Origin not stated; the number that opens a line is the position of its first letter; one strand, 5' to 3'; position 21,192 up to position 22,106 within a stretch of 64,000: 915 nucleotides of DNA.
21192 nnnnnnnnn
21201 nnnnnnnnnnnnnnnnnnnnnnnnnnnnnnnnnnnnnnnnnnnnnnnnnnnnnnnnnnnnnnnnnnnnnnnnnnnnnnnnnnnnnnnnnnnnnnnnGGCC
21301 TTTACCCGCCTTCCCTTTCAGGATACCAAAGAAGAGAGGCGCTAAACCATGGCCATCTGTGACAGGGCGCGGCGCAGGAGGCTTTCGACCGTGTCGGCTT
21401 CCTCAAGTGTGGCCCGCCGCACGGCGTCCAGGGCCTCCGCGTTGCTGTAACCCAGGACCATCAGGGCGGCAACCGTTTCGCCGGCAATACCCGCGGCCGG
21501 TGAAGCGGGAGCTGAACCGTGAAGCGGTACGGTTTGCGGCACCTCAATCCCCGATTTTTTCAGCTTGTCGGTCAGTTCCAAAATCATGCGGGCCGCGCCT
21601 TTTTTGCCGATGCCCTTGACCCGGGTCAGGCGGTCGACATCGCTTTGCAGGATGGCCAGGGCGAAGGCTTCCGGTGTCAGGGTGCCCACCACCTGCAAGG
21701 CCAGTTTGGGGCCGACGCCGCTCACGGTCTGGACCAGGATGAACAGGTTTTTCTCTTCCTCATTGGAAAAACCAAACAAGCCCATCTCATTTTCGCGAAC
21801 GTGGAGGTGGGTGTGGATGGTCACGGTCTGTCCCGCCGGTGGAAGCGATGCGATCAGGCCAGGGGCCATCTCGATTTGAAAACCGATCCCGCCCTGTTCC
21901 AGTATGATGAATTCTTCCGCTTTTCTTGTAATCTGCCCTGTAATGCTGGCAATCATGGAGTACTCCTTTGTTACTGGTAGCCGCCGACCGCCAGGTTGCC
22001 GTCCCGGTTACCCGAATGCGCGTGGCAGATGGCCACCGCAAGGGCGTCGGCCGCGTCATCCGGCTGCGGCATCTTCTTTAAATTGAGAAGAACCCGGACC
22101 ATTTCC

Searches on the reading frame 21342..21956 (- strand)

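Call 55: search_protein_families(library=pfam, proteins=[window:21342-21956:-], max_evalue=0.00001)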
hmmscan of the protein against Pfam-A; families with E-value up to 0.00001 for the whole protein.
window:21342-21956:- (204 aa): 3 families
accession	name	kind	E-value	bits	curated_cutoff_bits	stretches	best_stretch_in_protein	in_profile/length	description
PF01330.27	RuvA_N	-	1.5e-17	63.9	23.6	1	1-62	1-61/61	RuvA N terminal domain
PF14520.12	HHH_5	-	5.4e-15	56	27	1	72-129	1-56/57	Helix-hairpin-helix domain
PF07499.19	RuvA_C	-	6.3e-09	36.6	24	1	159-201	4-46/47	RuvA, C-terminal domain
